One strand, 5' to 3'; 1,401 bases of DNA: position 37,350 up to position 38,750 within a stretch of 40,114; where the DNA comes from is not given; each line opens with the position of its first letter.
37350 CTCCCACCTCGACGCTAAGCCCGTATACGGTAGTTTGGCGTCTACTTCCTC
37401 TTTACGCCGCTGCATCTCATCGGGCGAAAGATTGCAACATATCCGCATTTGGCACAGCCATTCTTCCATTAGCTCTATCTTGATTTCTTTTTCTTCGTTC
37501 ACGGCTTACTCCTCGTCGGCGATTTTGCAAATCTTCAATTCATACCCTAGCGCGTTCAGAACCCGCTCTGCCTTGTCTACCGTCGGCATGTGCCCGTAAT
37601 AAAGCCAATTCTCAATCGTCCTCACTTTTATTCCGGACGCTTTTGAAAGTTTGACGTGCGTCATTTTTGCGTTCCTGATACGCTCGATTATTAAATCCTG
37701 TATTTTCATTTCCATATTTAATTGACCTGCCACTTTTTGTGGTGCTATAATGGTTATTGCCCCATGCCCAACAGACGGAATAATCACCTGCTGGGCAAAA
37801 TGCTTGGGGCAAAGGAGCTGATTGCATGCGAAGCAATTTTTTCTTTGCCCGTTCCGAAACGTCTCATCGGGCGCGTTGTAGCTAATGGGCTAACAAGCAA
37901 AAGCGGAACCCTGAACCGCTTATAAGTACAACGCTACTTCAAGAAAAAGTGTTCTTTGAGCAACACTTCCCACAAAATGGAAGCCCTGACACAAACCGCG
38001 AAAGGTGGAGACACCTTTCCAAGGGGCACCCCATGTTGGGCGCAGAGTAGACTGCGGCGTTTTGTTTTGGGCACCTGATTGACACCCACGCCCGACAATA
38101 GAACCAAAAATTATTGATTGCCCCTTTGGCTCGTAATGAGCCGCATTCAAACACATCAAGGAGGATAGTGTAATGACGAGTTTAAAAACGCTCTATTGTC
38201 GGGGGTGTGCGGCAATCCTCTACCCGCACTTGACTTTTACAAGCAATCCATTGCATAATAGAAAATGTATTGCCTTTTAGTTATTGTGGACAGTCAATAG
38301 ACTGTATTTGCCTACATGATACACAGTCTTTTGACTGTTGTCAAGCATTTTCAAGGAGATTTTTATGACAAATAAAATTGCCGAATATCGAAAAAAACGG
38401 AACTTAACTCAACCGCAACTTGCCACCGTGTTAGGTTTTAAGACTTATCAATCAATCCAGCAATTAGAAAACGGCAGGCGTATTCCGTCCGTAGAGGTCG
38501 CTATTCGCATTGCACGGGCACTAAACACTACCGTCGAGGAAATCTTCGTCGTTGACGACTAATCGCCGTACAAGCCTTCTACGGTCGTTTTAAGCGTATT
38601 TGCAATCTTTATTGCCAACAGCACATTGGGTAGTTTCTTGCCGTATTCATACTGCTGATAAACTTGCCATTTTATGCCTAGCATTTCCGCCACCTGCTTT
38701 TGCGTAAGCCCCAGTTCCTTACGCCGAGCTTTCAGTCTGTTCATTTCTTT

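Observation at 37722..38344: Face-to-face strong promoters enclosing about 570 bp of structured, apparently non-coding sequence between two HTH genes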

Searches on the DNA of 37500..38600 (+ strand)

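Call 4: search_rna_families(source=window, start=37500, end=38600, threshold=evalue, max_evalue=10, show_alignments=3)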
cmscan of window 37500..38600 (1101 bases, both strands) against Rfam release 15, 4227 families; matches with E-value up to 10: 7.
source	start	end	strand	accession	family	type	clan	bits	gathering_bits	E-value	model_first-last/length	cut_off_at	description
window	37874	38061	+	RF02986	FuFi-1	Gene; sRNA;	-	25.8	59.6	0.0025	1-175/175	no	FuFi-1 RNA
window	38280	38347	+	RF02092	mir-2970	Gene; miRNA;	-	17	72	2.7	1-80/80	no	mir-2970 microRNA precursor family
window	38009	38061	+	RF01404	PinT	Gene; sRNA;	-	14.4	60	7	1-76/76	no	PinT (STnc440) Hfq binding RNA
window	38183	38212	+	RF01553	TB9Cs1H3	Gene; snRNA; snoRNA; HACA-box;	-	14.2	35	6.9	1-65/65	no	Trypanosomatid snoRNA TB9Cs1H3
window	38290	38338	-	RF04120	MIR5998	Gene; miRNA;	-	13.8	180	5.4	1-173/173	no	MIR5998 microRNA precursor family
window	37603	37627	-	RF01648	ceN65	Gene; snRNA; snoRNA; CD-box;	-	13.8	48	9.6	1-65/65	no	Caenorhabditis snoRNA ceN65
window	37932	37983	+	RF01962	RMST_1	Gene; lncRNA;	-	11.6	40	9.1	1-61/61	no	Rhabdomyosarcoma 2 associated transcript conserved region 1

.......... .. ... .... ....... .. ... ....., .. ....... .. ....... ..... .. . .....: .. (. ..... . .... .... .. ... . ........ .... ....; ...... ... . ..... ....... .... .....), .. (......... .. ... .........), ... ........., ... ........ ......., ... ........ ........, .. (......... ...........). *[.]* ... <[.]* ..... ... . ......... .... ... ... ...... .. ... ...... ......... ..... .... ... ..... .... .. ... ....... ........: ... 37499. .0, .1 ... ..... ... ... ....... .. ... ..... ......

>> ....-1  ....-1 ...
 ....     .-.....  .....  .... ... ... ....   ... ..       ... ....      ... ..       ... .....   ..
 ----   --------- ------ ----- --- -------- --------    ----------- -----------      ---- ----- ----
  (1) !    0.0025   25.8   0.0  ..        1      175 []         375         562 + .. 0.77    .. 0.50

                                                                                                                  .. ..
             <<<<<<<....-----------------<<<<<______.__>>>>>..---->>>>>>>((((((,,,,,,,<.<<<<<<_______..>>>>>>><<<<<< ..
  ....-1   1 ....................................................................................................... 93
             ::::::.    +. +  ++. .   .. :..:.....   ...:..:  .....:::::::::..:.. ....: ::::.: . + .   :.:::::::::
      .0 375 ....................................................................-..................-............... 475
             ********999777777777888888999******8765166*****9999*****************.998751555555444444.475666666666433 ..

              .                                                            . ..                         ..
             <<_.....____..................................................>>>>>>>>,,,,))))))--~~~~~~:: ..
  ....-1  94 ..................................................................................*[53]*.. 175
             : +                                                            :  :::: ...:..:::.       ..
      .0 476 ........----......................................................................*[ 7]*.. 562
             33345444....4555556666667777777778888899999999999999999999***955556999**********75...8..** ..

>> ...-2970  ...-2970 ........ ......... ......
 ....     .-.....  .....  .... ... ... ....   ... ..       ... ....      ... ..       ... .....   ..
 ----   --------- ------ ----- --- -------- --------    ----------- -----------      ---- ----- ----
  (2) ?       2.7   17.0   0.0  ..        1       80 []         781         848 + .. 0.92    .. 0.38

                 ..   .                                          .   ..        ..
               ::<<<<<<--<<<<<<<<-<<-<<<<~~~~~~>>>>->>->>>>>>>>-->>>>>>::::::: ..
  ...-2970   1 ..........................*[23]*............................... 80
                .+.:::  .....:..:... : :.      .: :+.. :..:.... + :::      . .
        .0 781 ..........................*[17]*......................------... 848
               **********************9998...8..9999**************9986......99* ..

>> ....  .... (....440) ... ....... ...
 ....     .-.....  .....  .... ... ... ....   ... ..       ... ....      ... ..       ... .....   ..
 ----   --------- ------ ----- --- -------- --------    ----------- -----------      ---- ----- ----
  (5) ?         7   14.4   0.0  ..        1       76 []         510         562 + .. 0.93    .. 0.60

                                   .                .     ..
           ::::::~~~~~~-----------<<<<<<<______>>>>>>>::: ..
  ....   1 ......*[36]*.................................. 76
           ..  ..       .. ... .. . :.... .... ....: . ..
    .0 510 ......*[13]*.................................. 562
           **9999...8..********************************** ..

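Call 5: search_dna_similar(query=window:37500-38600:+, collection=phages, mode=distant, max_rows=30)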
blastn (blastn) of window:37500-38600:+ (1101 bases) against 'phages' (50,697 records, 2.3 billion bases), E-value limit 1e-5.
No match.

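Call 17: search_rna_families(sources=[L001, L008, L012, L014, L016, L018], threshold=gathering, show_alignments=2)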
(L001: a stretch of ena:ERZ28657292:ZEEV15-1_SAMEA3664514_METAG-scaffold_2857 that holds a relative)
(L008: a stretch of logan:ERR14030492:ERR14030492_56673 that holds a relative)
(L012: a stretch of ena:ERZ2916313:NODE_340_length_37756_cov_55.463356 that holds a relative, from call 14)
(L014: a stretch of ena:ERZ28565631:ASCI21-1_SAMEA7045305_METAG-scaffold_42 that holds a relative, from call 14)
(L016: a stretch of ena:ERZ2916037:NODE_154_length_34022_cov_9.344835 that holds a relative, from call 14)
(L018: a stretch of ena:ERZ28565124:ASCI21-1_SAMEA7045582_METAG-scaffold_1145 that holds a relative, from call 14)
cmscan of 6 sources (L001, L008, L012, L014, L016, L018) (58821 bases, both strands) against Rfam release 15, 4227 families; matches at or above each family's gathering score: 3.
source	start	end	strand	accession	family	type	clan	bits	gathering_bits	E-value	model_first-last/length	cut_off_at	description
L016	4608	4842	-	RF02986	FuFi-1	Gene; sRNA;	-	61.8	59.6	8.9e-11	1-175/175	no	FuFi-1 RNA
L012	4609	4842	-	RF02986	FuFi-1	Gene; sRNA;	-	59.9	59.6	2.7e-10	1-175/175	no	FuFi-1 RNA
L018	3611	3844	-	RF02986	FuFi-1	Gene; sRNA;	-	59.9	59.6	2.7e-10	1-175/175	no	FuFi-1 RNA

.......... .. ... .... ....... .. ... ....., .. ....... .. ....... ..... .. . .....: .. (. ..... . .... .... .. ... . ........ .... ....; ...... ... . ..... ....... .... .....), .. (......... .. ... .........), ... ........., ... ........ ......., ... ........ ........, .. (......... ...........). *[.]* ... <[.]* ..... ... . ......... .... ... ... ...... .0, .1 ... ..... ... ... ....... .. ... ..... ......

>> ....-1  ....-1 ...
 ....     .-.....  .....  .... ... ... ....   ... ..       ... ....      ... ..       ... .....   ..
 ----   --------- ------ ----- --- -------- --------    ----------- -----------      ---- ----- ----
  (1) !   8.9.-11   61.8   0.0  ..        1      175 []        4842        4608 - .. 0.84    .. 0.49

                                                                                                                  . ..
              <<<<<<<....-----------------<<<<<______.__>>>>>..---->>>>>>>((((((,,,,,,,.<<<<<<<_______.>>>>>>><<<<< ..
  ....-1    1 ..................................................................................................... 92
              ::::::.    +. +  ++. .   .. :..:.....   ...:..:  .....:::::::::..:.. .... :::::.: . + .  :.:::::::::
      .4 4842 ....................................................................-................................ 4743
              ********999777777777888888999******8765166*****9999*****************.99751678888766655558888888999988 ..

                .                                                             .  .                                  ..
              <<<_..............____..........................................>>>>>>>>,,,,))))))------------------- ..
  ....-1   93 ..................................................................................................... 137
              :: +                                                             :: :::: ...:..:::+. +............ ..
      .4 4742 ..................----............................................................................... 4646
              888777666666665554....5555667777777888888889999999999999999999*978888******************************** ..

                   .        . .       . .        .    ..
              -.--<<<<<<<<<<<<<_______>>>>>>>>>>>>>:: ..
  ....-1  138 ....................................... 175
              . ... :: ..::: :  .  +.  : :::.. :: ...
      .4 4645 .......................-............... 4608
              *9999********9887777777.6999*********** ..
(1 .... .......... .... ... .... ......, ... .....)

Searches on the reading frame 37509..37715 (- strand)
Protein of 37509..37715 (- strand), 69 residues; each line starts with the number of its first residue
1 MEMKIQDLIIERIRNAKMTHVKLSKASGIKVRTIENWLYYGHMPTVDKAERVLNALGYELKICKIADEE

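Call 14: find_encoding_contigs(protein=window:37509-37715:-, flank=5000, max_places=10)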
Protein seq(69 aa) (69 aa): 23 contigs read that carry it; 10 places shown.
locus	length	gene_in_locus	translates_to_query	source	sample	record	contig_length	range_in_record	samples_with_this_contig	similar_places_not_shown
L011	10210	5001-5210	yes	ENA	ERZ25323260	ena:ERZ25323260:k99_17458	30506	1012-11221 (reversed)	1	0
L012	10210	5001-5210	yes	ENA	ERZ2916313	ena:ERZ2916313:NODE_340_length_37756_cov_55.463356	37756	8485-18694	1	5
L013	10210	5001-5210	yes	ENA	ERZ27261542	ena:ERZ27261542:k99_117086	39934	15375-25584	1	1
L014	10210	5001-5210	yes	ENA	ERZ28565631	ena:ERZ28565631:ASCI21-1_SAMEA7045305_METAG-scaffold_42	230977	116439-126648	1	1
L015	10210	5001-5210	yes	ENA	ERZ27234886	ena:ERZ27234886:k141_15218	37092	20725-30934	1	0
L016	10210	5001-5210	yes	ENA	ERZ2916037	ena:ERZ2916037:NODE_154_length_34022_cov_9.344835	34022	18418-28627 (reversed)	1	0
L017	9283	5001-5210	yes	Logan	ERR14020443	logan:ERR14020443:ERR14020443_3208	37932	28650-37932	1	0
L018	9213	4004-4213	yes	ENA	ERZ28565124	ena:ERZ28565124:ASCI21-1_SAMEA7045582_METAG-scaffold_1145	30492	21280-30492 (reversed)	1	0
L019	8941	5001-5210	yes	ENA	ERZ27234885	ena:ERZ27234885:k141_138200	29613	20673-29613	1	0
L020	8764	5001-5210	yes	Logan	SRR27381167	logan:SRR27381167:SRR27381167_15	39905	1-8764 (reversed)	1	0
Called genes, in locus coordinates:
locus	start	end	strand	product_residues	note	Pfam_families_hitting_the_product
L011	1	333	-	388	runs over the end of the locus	PF00465:Fe-ADH, PF13685:Fe-ADH_2, PF25137:ADH_Fe_C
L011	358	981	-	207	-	PF03358:FMN_red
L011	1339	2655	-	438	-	PF22022:Phage_int_M (weak)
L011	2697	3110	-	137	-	PF12844:HTH_19 (faint)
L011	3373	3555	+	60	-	PF12844:HTH_19, PF13560:HTH_31, PF01381:HTH_3, PF13443:HTH_26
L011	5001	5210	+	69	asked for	PF01381:HTH_3 (weak)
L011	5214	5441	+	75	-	-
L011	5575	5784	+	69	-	PF01381:HTH_3, PF13560:HTH_31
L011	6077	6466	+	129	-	-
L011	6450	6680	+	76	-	PF14090:HTH_39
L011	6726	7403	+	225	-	PF06378:SSAP_Sak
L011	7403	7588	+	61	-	-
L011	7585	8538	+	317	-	-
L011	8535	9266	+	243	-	-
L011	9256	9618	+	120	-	-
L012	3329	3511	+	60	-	PF12844:HTH_19, PF13560:HTH_31, PF01381:HTH_3, PF13443:HTH_26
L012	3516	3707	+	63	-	PF12844:HTH_19, PF13560:HTH_31, PF01381:HTH_3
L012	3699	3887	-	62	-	PF12844:HTH_19, PF15731:MqsA_antitoxin (weak), PF01381:HTH_3, PF13443:HTH_26, PF13560:HTH_31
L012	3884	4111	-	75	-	PF13560:HTH_31 (weak), PF12844:HTH_19 (weak), PF01381:HTH_3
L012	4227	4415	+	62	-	PF12844:HTH_19, PF13560:HTH_31, PF01381:HTH_3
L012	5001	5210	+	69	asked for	PF01381:HTH_3 (weak)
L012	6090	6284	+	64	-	PF13560:HTH_31, PF01381:HTH_3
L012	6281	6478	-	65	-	PF12844:HTH_19, PF13560:HTH_31, PF01381:HTH_3, PF13443:HTH_26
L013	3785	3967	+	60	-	PF12844:HTH_19, PF13560:HTH_31, PF01381:HTH_3, PF13443:HTH_26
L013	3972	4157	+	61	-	PF12844:HTH_19, PF13560:HTH_31 (weak), PF01381:HTH_3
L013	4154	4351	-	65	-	PF12844:HTH_19, PF13560:HTH_31, PF01381:HTH_3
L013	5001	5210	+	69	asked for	PF01381:HTH_3 (weak)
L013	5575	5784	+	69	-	PF01381:HTH_3, PF13560:HTH_31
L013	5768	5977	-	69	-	PF12844:HTH_19, PF13560:HTH_31, PF01381:HTH_3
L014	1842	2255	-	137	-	PF12844:HTH_19 (weak), PF01381:HTH_3 (faint)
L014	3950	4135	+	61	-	PF12844:HTH_19, PF13560:HTH_31, PF01381:HTH_3, PF13443:HTH_26 (weak), PF22495:HTH_92 (faint)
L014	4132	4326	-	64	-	PF15731:MqsA_antitoxin (weak), PF13560:HTH_31, PF01381:HTH_3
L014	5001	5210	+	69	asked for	PF01381:HTH_3 (weak)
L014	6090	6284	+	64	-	PF13560:HTH_31, PF01381:HTH_3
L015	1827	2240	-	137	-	PF12844:HTH_19 (weak), PF01381:HTH_3 (faint)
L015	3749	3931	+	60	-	PF12844:HTH_19, PF13560:HTH_31, PF01381:HTH_3, PF13443:HTH_26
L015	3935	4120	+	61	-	PF12844:HTH_19, PF13560:HTH_31, PF01381:HTH_3, PF13443:HTH_26 (weak), PF22495:HTH_92 (faint)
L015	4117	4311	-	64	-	PF15731:MqsA_antitoxin (weak), PF13560:HTH_31, PF01381:HTH_3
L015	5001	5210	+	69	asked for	PF01381:HTH_3 (weak)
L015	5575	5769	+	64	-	PF13560:HTH_31, PF01381:HTH_3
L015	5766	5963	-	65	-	PF12844:HTH_19, PF13560:HTH_31, PF01381:HTH_3, PF13443:HTH_26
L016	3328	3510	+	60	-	PF12844:HTH_19, PF13560:HTH_31, PF01381:HTH_3, PF13443:HTH_26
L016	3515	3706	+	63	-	PF12844:HTH_19, PF13560:HTH_31, PF15731:MqsA_antitoxin (weak), PF01381:HTH_3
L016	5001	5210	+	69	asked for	PF01381:HTH_3 (weak)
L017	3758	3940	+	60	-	PF12844:HTH_19, PF13560:HTH_31, PF01381:HTH_3, PF13443:HTH_26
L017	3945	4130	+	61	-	PF12844:HTH_19, PF13560:HTH_31, PF01381:HTH_3, PF13443:HTH_26 (weak), PF22495:HTH_92 (weak)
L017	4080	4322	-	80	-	PF13560:HTH_31, PF01381:HTH_3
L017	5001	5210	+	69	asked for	PF01381:HTH_3 (weak)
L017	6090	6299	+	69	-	PF01381:HTH_3, PF13560:HTH_31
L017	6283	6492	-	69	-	PF12844:HTH_19, PF13560:HTH_31, PF01381:HTH_3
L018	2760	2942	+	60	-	PF12844:HTH_19, PF13560:HTH_31, PF01381:HTH_3, PF13443:HTH_26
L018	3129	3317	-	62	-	PF12844:HTH_19, PF15731:MqsA_antitoxin (weak), PF01381:HTH_3, PF13443:HTH_26, PF13560:HTH_31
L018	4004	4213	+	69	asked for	PF01381:HTH_3 (weak)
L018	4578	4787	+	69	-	PF01381:HTH_3, PF13560:HTH_31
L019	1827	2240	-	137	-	PF12844:HTH_19 (weak), PF01381:HTH_3 (faint)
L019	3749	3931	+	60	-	PF12844:HTH_19, PF13560:HTH_31, PF01381:HTH_3, PF13443:HTH_26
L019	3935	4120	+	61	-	PF12844:HTH_19, PF13560:HTH_31, PF01381:HTH_3, PF13443:HTH_26 (weak), PF22495:HTH_92 (faint)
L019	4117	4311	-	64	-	PF15731:MqsA_antitoxin (weak), PF13560:HTH_31, PF01381:HTH_3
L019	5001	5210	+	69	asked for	PF01381:HTH_3 (weak)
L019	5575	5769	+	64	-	PF13560:HTH_31, PF01381:HTH_3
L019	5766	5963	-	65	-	PF12844:HTH_19, PF13560:HTH_31, PF01381:HTH_3, PF13443:HTH_26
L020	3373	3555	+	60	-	PF12844:HTH_19, PF13560:HTH_31, PF01381:HTH_3, PF13443:HTH_26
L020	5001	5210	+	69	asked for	PF01381:HTH_3 (weak)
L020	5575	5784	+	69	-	PF01381:HTH_3, PF13560:HTH_31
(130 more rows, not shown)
